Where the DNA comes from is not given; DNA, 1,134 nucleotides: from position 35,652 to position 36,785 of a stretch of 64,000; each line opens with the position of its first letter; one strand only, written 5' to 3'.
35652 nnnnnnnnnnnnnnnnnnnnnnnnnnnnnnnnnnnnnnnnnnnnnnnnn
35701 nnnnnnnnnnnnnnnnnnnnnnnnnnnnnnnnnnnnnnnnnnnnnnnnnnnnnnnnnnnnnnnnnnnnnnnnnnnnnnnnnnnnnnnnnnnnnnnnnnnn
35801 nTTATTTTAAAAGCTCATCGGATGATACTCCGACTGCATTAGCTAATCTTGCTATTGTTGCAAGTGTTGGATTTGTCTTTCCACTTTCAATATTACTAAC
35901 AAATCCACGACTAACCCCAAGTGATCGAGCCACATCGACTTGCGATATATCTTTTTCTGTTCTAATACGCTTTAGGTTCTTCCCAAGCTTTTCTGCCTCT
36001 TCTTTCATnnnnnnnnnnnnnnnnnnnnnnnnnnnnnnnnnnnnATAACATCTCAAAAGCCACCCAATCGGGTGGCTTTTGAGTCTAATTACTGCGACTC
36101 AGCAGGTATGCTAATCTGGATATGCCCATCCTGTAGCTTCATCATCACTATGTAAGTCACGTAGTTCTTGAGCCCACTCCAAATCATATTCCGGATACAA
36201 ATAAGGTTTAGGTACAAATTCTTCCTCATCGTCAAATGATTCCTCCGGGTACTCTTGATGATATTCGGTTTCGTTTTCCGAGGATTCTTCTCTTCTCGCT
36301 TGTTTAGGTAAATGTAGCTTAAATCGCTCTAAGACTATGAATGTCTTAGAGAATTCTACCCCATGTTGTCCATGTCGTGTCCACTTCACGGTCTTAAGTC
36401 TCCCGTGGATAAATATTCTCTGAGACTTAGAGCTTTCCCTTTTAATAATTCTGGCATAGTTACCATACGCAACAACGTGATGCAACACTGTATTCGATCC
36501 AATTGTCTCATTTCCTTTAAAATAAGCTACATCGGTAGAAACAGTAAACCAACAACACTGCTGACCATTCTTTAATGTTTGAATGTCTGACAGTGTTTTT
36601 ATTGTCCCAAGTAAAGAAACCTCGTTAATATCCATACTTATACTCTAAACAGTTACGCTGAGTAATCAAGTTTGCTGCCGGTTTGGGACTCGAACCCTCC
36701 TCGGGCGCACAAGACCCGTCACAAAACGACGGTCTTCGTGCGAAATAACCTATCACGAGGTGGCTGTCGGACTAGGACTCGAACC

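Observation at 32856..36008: XRE-SNF2 helicase-Mod-Res: Type III R-M operon tightly coupled to an SNF2-family helicase with an uncharacterised 350-aa C-terminal domain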

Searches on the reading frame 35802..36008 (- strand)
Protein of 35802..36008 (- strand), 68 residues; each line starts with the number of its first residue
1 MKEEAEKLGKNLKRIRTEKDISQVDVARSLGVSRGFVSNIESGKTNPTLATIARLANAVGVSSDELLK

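Call 4: search_protein_families(library=pfam, proteins=[window:35802-36008:-], max_evalue=0.01)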
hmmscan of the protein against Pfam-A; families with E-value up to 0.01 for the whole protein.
window:35802-36008:- (68 aa): 9 families
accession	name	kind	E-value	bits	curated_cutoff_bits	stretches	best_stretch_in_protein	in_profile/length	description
PF01381.28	HTH_3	-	4.4e-17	62.3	23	1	12-66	1-55/55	Helix-turn-helix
PF13560.12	HTH_31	-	1.3e-13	51.5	27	1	8-66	2-61/64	Helix-turn-helix domain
PF12844.13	HTH_19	-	1.5e-12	47.7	30.2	1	9-67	1-59/64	Helix-turn-helix domain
PF13443.12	HTH_26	-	8.9e-09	35.9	22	1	11-68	1-59/63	Cro/C1-type HTH DNA-binding domain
PF04545.22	Sigma70_r4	-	0.00043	20.2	24.1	1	18-42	18-42/50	Sigma-70, region 4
PF13413.12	HTH_25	-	0.00083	19.6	24.6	1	12-44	2-34/62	Helix-turn-helix domain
PF13412.12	HTH_24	-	0.0029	17.6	21.9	0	14-35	11-32/48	Winged helix-turn-helix DNA-binding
PF13404.12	HTH_AsnC-type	-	0.0068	16.6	27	0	50-65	18-33/42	AsnC-type helix-turn-helix domain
PF00157.23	Pou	-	0.0097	16.3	27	0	2-35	3-36/72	Pou domain - N-terminal to homeobox domain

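Call 5: search_protein_families(library=padloc, proteins=[window:35802-36008:-], max_evalue=0.01)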
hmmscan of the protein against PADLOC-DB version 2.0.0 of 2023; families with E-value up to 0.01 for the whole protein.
window:35802-36008:- (68 aa): 26 families (the best 25 are shown)
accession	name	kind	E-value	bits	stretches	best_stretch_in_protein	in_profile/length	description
PDLC02926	HTH_VI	-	1.8e-14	51.8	1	7-64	1-58/92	-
PDLC03665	Control_protein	-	3.5e-12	44.4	1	8-67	9-69/77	control protein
PDLC04142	capH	-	3.7e-10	38.8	1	5-67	4-66/103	capH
PDLC04775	PDC-M69A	-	2.8e-09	35.5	1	1-68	1-68/113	-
PDLC03954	RmrA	-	9.3e-09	32.7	1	9-63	12-66/380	-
PDLC03664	Control_protein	-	1.1e-08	33.4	1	7-66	13-72/74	control protein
PDLC03952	RmrA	-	2.7e-07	27.8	1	10-59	25-74/395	-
PDLC03951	RmrA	-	3.2e-07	27.6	1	9-67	10-68/400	-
PDLC03666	Control_protein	-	6.6e-07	27.7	1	6-65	5-64/77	control protein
PDLC03943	RmrA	-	1.2e-06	25.9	1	9-63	4-58/370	-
PDLC03955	RmrA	-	4.7e-06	24.1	1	12-62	25-75/371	-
PDLC03949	RmrA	-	5.1e-06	23.6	1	11-62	6-57/363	-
PDLC03945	RmrA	-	7e-06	23.4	1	9-63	4-58/394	-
PDLC03947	RmrA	-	7.1e-06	23.1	1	4-58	8-62/383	-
PDLC03944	RmrA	-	1e-05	22.8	1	9-59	8-58/384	-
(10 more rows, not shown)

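Call 6: search_protein_families(library=ncbifam, proteins=[window:35802-36008:-], max_evalue=0.001)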
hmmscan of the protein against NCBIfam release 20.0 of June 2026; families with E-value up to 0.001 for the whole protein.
window:35802-36008:- (68 aa): 20 families
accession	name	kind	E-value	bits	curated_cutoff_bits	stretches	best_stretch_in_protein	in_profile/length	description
TIGR03070.1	couple_hipB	subfamily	7.4e-13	48.2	71.65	1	7-61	2-56/58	type II toxin-antitoxin system Y4mF family antitoxin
NF041951.1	phage_RstR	subfamily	1.6e-12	47.7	80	1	8-67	3-62/108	RstR family transcriptional repressor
NF006015.0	PRK08154.1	subfamily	3.4e-09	36.3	204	1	6-67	29-90/314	anaerobic benzoate catabolism transcriptional regulator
NF007408.0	PRK09943.1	equivalog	1.2e-07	31.5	211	1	1-65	1-65/185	HTH-type transcriptional regulator PuuR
NF010465.0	PRK13890.1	equivalog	2.1e-07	31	96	1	11-66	9-64/121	conjugal transfer protein TrbA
NF038139.1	Reg_Aceta_RamB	equivalog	3.5e-06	25.9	700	1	9-63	4-58/465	acetate metabolism transcriptional regulator RamB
NF007271.0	PRK09726.1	equivalog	5.5e-06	26.3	79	1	7-62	12-67/88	type II toxin-antitoxin system antitoxin HipB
TIGR00270.2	TIGR00270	equivalog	7.8e-06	25.8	110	1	6-61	74-129/159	multiprotein bridging factor aMBF1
NF003162.0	PRK04140.1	equivalog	9.2e-06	24.9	263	1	9-59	128-178/317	transcriptional regulator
NF007257.0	PRK09706.1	subfamily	2.7e-05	24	101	1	5-63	3-61/135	transcriptional repressor DicA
NF052239.1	antitox_spr1629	equivalog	3.8e-05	22.9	335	1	8-63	3-58/377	spr1629 family repressor/antitoxin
NF041575.1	antitoxPezA_Strep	equivalog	9.9e-05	22.4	290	1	8-62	2-56/158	type II toxin-antitoxin system antitoxin PezA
NF047948.1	male_kill_WMK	equivalog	9.9e-05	21.9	300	1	4-67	159-222/300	WO male-killing family protein Wmk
TIGR02607.1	antidote_HigA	equivalog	0.00014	21.6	47.7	1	20-67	20-67/81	HigA family addiction module antitoxin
NF041493.1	MobT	equivalog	0.00015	20.7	600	1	12-59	1-48/383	MobT family relaxase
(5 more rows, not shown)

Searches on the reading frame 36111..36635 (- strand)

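Call 7: search_protein_families(library=pfam, proteins=[window:36111-36635:-], max_evalue=0.01)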
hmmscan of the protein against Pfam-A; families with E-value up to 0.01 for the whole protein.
window:36111-36635:- (174 aa): 1 family
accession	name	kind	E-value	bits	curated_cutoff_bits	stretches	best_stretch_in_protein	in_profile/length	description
PF00436.31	SSB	-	3e-13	50.2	26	1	3-106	1-102/104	Single-strand binding protein family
